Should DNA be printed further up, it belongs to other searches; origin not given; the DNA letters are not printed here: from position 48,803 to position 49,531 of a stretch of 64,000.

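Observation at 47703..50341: AT-rich ~2.6 kb insertion carrying a tightly coupled cassette of unassignable small ORFs next to a decayed IS: candidate undescribed TA/defence-like module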

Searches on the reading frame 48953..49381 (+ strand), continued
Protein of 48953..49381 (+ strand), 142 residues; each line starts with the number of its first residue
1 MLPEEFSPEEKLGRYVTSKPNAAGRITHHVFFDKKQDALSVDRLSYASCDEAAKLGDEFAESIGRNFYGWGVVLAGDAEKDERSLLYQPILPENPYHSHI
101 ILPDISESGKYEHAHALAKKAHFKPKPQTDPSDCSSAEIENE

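Call 45: fold_search(model_id=the predicted structure, library=pdb)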
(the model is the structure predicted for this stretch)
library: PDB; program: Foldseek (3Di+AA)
matches with E <= 10: 215; with E <= 0.001: 0
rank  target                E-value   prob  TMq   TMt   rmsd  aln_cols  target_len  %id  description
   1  7nsa                  7.4e-01  0.04  0.18  0.15  15.0       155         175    8  Triphosphate tunnel metalloenzyme from Sulfolobus acidocaldarius in complex with pyrophosphate and calcium (released 2021-06-02)
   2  7ns9                  7.4e-01  0.03  0.18  0.15  15.0       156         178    9  Triphosphate tunnel metalloenzyme from Sulfolobus acidocaldarius in complex with triphosphate and calcium (released 2021-06-02)
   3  3jpu_A                1.5e+00  0.02  0.14  0.13  14.6       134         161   11  LasR-TP4 complex (released 2009-10-13)
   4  7q4g_C                1.7e+00  0.02  0.16  0.12  15.6       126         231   10  Structure of coproheme decarboxylase from Corynebacterium dipththeriae Y135A mutant in complex with coproheme (released 2022-02-23)
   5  6xub_A                1.7e+00  0.02  0.16  0.12  15.4       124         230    9  Structure of coproheme decarboxylase from Corynebacterium diphteriae in complex with monovinyl monopropionyl deuterohe (released 2020-04-22)
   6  3ab2_A                1.7e+00  0.02  0.14  0.08  15.1       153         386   12  Crystal structure of aspartate kinase from Corynebacterium glutamicum in complex with threonine (released 2010-06-23)
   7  5f55_A                1.8e+00  0.06  0.20  0.06   8.2        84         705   14  Structure of RecJ complexed with DNA (released 2016-06-15)
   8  7cu8_A                1.8e+00  0.04  0.15  0.13  13.6       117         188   14  Crystal structure of the soluble domain of TiME protein from Mycobacterium tuberculosis (released 2021-08-25)
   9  8qwc_A                1.9e+00  0.03  0.18  0.13  14.8       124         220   10  Cryo-EM structure of Apo coproheme decarboxylase from Corynebacterium diphtheria. (released 2025-02-05)
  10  3f0w                  1.9e+00  0.02  0.15  0.14  13.6       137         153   13  Human NUMB-like protein, phosphotyrosine interaction domain (released 2008-11-04)
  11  3dtz_B                2.0e+00  0.02  0.16  0.12  13.1       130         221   13  Crystal structure of Putative Chlorite dismutase TA0507 (released 2008-08-05)
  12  1xpp_A                2.1e+00  0.05  0.18  0.22  13.2       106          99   11  Crystal Structure of TA1416,DNA-directed RNA polymerase subunit L, from Thermoplasma acidophilum (released 2004-11-23)
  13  7ns8                  2.1e+00  0.03  0.22  0.20  15.3       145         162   10  Triphosphate tunnel metalloenzyme from Sulfolobus acidocaldarius (released 2021-06-02)
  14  3n10_A                2.1e+00  0.03  0.21  0.18  13.2       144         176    9  Product complex of adenylate cyclase class IV (released 2010-06-23)
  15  9mhr_B                2.1e+00  0.03  0.18  0.14  15.0       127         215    9  G169L variant of Coproheme Decarboxylase from Streptomyces Coelicolor in complex with Monovinyl, Monopropionate Deuter (released 2025-10-22)
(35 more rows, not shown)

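Call 51: fold_search(model_id=the predicted structure, library=viral)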
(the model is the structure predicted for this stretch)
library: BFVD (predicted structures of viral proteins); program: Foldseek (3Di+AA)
matches with E <= 10: 191; with E <= 0.001: 0
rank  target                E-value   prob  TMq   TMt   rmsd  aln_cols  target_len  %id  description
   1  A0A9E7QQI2            3.6e-02  0.95  0.42  0.41   6.9       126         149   17  (no name in the UniProt tables at hand)
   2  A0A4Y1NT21            6.1e-01  0.07  0.17  0.20  11.8       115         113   10  (no name in the UniProt tables at hand)
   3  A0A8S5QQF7            6.9e-01  0.13  0.23  0.23   9.6        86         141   15  Uncharacterized protein [Myoviridae sp. ctgXL3]
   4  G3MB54                8.2e-01  0.03  0.17  0.17  13.3       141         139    9  Gp674 [Bacillus phage G]
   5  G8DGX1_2              9.3e-01  0.06  0.21  0.06  16.9       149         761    9  (no name in the UniProt tables at hand)
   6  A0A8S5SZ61            1.2e+00  0.06  0.18  0.24  15.7       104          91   10  Uncharacterized protein [Siphoviridae sp. ctL4w2]
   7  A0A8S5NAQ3            1.6e+00  0.10  0.30  0.09  13.3       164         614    8  Uncharacterized protein [Siphoviridae sp. ctL5G6]
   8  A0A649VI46            1.6e+00  0.08  0.22  0.27  11.5       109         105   13  (no name in the UniProt tables at hand)
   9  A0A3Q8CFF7            1.6e+00  0.04  0.17  0.18  14.0        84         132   12  (no name in the UniProt tables at hand)
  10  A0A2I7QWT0            1.7e+00  0.04  0.19  0.25  16.0       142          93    9  (no name in the UniProt tables at hand)
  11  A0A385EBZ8            1.8e+00  0.07  0.22  0.14  15.1       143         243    9  peptidyl-tRNA hydrolase [Caulobacter phage CcrBL9]
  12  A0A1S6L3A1            1.8e+00  0.05  0.19  0.08  10.7        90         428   19  Uncharacterized protein [Erwinia phage vB_EamM_Yoloswag]
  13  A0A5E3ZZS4            1.8e+00  0.03  0.19  0.08  14.4       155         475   10  (no name in the UniProt tables at hand)
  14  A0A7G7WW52            2.0e+00  0.02  0.17  0.15  15.7       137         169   12  Uncharacterized protein [Rhizobium phage AF3]
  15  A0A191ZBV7            2.1e+00  0.02  0.16  0.10  13.9       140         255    8  Uncharacterized protein [Erwinia phage vB_EamM_Special G]
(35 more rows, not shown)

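Call 54: search_protein_families(library=pfam, alignment_id=A4, max_evalue=0.1)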
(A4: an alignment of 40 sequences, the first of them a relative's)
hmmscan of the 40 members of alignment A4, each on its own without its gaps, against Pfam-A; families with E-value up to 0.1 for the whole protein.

A. member 1, L003:2558-3268:+ (237 aa): 0 families

B. families by the number of members that match (of 40 scanned): 7 families
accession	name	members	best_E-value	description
PF04456.17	DUF503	1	0.00094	Protein of unknown function (DUF503)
PF17012.10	DUF5091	1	0.024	Domain of unknown function (DUF5091)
PF09790.15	Hyccin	1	0.028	Hyccin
PF19020.6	Ta1207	1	0.032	Ta1207 family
PF05133.19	SPP1_portal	1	0.041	Phage portal protein, SPP1 Gp6-like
PF08541.16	ACP_syn_III_C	1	0.06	3-Oxoacyl-[acyl-carrier-protein (ACP)] synthase III C terminal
PF17536.7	Mx_ML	1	0.067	Matrix and Matrix long proteins N-terminal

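Call 55: search_solved_structures(query=A4, max_evalue=10)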
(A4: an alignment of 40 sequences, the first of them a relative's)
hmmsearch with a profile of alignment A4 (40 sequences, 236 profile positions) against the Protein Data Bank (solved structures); distinct sequences matched with E-value up to 10: 1.
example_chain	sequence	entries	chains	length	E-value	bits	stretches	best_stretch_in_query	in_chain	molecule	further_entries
7jil_m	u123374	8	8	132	0.58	12.5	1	113-165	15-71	30S ribosomal protein S8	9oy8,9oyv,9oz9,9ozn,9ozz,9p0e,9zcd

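Call 68: search_protein_families(library=padloc, proteins=[L003:2558-3268:+, L031:4717-5358:+, L053:4586-5269:+, L017:4614-5321:+, L003:3261-4001:+, L008:5108-5977:+, L037:5009-5965:+, L078:5080-5976:+, L003:4001-4414:+, P0003], max_evalue=1)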
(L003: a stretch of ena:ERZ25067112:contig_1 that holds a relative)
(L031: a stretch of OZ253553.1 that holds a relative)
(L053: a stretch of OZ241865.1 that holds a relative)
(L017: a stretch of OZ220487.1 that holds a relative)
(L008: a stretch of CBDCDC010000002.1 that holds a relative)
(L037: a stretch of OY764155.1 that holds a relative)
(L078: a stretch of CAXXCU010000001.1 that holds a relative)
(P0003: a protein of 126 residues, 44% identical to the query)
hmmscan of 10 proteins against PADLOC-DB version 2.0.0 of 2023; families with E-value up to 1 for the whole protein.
L003:2558-3268:+ (237 aa): 0 families

L031:4717-5358:+ (214 aa): 0 families

L053:4586-5269:+ (228 aa): 0 families

L017:4614-5321:+ (236 aa): 0 families

L003:3261-4001:+ (247 aa): 0 families

L008:5108-5977:+ (290 aa): 0 families

L037:5009-5965:+ (319 aa): 1 family
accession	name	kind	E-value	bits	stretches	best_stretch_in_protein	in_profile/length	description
PDLC04576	PDC-M32A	-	0.00088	16.1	1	199-263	254-318/375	-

L078:5080-5976:+ (299 aa): 0 families

L003:4001-4414:+ (138 aa): 0 families

P0003 (126 aa): 0 families

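Call 76: search_dna_similar(query=P0193, collection=plasmids, mode=protein, max_evalue=0.001, max_rows=20)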
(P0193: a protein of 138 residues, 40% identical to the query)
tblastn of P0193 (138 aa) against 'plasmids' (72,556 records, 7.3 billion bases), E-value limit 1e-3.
No match.

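Call 77: search_dna_similar(query=P0193, collection=phages, mode=protein, max_evalue=0.001, max_rows=20)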
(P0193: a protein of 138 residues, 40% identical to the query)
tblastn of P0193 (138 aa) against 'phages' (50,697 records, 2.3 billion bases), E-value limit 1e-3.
No match.

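Call 80: find_encoding_contigs(protein=P0152, flank=6000, max_places=2)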
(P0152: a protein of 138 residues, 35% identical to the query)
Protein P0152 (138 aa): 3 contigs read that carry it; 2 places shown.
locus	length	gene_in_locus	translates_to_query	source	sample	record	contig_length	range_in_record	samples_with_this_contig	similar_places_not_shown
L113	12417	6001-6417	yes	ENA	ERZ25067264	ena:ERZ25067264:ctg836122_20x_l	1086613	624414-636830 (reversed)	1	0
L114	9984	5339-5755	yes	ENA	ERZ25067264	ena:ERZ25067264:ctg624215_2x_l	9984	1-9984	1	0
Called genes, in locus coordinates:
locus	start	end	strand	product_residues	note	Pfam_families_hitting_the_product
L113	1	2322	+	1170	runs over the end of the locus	PF00176:SNF2-rel_dom, PF00270:DEAD, PF04851:ResIII, PF16203:ERCC3_RAD25_C (faint), PF00271:Helicase_C, PF13020:NOV_C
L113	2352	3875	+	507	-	PF13175:AAA_15, PF13304:AAA_21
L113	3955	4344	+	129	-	-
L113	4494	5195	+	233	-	-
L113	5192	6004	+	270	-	-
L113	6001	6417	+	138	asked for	-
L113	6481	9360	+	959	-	PF06634:DUF1156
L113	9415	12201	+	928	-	PF04465:DUF499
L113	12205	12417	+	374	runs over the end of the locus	PF01408:GFO_IDH_MocA, PF02894:GFO_IDH_MocA_C (weak), PF21252:Glyco_hydro_109_C, PF22725:GFO_IDH_MocA_C3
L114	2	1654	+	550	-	?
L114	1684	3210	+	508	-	PF13175:AAA_15 (weak), PF13304:AAA_21, PF13175:AAA_15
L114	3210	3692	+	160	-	-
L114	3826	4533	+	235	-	-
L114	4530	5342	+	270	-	-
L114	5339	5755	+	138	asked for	-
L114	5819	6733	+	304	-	PF06634:DUF1156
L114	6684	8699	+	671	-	-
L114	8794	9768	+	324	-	PF04465:DUF499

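Call 81: find_encoding_contigs(protein=P0186, flank=6000, max_places=2)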
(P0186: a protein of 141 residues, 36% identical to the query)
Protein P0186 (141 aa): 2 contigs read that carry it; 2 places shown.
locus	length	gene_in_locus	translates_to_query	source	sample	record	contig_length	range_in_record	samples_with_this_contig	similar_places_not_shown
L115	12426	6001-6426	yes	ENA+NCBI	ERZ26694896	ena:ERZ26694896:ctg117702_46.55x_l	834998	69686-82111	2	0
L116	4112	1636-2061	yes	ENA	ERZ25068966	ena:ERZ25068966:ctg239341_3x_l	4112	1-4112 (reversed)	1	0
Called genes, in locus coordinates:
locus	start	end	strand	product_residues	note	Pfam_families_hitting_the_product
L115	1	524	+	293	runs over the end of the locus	PF04909:Amidohydro_2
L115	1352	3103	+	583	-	PF00560:LRR_1 (faint), PF13855:LRR_8, PF23598:LRR_14 (faint), PF13855:LRR_8, PF13306:LRR_5, PF13855:LRR_8, PF12799:LRR_4 (weak), PF18962:Por_Secre_tail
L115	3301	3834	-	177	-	PF02462:Opacity (faint)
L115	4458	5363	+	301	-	-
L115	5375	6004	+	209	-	-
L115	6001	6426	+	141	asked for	-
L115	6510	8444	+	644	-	PF00884:Sulfatase, PF01663:Phosphodiest (faint), PF16347:SGSH_C, PF13646:HEAT_2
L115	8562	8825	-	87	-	-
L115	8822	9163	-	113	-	PF13470:PIN_3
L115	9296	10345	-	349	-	PF06452:CBM9_1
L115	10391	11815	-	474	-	PF10518:TAT_signal (weak), PF01408:GFO_IDH_MocA, PF22725:GFO_IDH_MocA_C3, PF02894:GFO_IDH_MocA_C (weak), PF19051:GFO_IDH_MocA_C2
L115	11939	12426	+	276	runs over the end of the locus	PF03476:MOSC_N, PF03473:MOSC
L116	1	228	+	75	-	?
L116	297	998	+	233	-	-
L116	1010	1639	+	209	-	-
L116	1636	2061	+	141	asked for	-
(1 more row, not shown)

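Call 82: find_encoding_contigs(protein=P0264, flank=6000, max_places=2)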
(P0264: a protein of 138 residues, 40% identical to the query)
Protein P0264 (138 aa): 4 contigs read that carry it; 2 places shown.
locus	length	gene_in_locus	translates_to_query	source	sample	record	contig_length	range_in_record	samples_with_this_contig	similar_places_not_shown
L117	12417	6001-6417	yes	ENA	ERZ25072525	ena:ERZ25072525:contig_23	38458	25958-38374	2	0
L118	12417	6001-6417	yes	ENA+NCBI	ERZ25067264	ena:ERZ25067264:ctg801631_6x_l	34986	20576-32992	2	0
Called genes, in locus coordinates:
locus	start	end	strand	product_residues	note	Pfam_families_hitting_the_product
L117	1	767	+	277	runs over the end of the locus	PF00005:ABC_tran, PF00004:AAA (faint), PF13304:AAA_21 (faint)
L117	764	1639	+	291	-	PF00528:BPD_transp_1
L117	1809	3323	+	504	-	PF01979:Amidohydro_1 (faint), PF07969:Amidohydro_3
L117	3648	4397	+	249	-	PF13020:NOV_C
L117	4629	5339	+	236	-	-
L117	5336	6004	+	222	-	-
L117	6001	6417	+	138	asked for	-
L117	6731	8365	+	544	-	PF00501:AMP-binding, PF13193:AMP-binding_C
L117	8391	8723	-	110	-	PF02694:UPF0060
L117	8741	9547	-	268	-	PF03649:UPF0014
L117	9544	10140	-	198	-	PF13191:AAA_16, PF00005:ABC_tran, PF13401:AAA_22 (faint)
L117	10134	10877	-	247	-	PF01144:CoA_trans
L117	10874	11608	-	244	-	PF01144:CoA_trans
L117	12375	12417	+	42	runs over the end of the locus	?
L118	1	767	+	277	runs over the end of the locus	PF00005:ABC_tran, PF00004:AAA (faint), PF13304:AAA_21 (faint)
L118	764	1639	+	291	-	PF00528:BPD_transp_1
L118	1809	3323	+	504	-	PF01979:Amidohydro_1 (faint), PF07969:Amidohydro_3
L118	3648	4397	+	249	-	PF13020:NOV_C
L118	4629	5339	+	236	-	-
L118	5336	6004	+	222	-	-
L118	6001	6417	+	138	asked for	-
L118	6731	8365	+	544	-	PF00501:AMP-binding, PF13193:AMP-binding_C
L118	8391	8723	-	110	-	PF02694:UPF0060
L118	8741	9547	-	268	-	PF03649:UPF0014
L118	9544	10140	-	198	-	PF13191:AAA_16, PF00005:ABC_tran, PF13401:AAA_22 (faint)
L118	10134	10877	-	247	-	PF01144:CoA_trans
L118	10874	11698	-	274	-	PF01144:CoA_trans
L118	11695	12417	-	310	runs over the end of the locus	PF00753:Lactamase_B, PF17778:WHD_BLACT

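Call 83: find_encoding_contigs(protein=P0255, flank=6000, max_places=2)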
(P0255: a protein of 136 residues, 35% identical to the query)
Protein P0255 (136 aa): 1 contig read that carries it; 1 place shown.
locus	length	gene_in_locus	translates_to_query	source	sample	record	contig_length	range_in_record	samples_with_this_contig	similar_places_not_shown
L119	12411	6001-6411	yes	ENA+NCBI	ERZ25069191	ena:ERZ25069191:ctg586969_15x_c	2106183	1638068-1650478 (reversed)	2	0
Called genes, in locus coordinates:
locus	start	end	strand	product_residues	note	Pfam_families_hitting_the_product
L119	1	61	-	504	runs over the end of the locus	PF01425:Amidase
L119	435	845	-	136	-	-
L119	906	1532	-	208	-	PF00665:rve, PF13683:rve_3, PF13333:rve_2 (weak)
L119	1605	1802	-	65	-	-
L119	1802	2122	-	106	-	PF01527:HTH_Tnp_1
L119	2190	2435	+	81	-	-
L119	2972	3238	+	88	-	PF01527:HTH_Tnp_1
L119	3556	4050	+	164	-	PF00665:rve, PF13683:rve_3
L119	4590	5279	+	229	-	-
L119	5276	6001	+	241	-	-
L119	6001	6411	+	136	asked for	-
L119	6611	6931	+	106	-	PF01527:HTH_Tnp_1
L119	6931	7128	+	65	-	-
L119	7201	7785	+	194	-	PF00665:rve, PF13683:rve_3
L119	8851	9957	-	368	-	PF00890:FAD_binding_2, PF01266:DAO, PF01494:FAD_binding_3 (faint), PF03486:HI0933_like (faint), PF07992:Pyr_redox_2 (faint)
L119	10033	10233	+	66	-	PF02597:ThiS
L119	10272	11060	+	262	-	PF00929:RNase_T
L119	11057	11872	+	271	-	PF05690:ThiG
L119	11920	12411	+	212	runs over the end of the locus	PF13649:Methyltransf_25 (faint), PF05175:MTS (weak), PF02390:Methyltransf_4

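Call 106: find_related_loci(query=A7, collection=genome_contigs, flank=3000)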
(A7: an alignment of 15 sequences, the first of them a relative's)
Query A7 (115 aa) in genome_contigs; peptide patterns used: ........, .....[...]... (x = any residue, [..] = any of these).
175 stretches matched a pattern; 133 encode a relative of the query (tblastn E <= 1e-3); the best 80 are kept; 80 distinct loci.
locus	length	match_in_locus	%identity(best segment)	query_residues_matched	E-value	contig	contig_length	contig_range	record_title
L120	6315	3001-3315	83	1-105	3e-56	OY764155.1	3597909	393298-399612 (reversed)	MAG: Dehalococcoidia bacterium isolate 8f8fc053-1767-4988-ba26-2aa978362f9c genome assembly, chromosome: 1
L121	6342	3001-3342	75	1-114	1e-54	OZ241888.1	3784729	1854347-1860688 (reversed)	MAG: Dehalococcoidia bacterium isolate 46affbec-5afd-4908-a2aa-6a71a6f589da genome assembly, chromosome: 1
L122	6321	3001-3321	78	1-107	4e-55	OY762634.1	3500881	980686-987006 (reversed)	MAG: Dehalococcoidia bacterium isolate 5218cef7-9544-4829-ade7-f4022e2b34b8 genome assembly, chromosome: 1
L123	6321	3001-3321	76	1-107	3e-54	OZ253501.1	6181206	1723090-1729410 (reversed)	MAG: Candidatus Latescibacterota bacterium isolate f485d00f-16df-4488-a4d1-ddfd292eb512 genome assembly, chromosome: 1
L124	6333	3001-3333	70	1-111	6e-53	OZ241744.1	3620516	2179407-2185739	MAG: uncultured Candidatus Binatia bacterium isolate 1a802767-3803-4637-ab5b-ce8b9f0f9348 genome assembly, chromosome: 1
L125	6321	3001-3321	76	1-107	8e-53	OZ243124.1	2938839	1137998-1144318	MAG: Nitrospirales bacterium isolate 0e0ef677-6dc8-49ba-883f-7fd47c8f42f7 genome assembly, chromosome: 1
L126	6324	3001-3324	73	1-108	3e-52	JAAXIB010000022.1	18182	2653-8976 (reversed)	MAG: Nitrospirales bacterium isolate Plut_88904 unfiltered_Plut_88904_genomic_contig_802196, whole genome shotgun sequen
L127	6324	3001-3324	73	1-108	2e-52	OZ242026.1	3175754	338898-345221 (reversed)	MAG: Nitrospirales bacterium isolate ad4af3c8-44ab-4a5f-8523-14f9326d4af7 genome assembly, chromosome: 1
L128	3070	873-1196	74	1-108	1e-52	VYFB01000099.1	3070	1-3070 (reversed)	MAG: Nitrospira sp. SB0677_bin_15 NODE_9154_length_3070_cov_12.339635, whole genome shotgun sequence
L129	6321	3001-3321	74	1-108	1e-51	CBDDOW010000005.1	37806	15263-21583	MAG: Nitrospirales bacterium isolate 0b37e4ec-b941-4f54-8453-c20577e00895 genome assembly, contig: contig_5, whole genom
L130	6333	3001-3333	70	1-111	1e-51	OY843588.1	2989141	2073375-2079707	MAG: Nitrospirales bacterium isolate 9819de21-22ad-4990-9a47-e653be90bc7c genome assembly, chromosome: 1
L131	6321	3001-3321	75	1-107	1e-51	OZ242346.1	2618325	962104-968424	MAG: Nitrospirales bacterium isolate 9c02dde2-7a43-4f12-96c5-beceef923469 genome assembly, chromosome: 1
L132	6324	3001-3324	73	1-108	2e-51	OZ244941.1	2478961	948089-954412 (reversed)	MAG: Nitrospirales bacterium isolate d54ef826-7012-47b5-b64d-02185f84ce6e genome assembly, chromosome: 1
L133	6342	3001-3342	68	1-114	4e-51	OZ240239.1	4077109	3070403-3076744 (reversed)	MAG: Candidatus Latescibacterota bacterium isolate 9476a452-a56b-4094-aa10-7e41c1f40ab4 genome assembly, chromosome: 1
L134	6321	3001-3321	71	1-107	7e-51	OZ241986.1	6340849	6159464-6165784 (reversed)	MAG: Candidatus Latescibacterota bacterium isolate 0d522d25-140f-41b3-910f-d932058e053c genome assembly, chromosome: 1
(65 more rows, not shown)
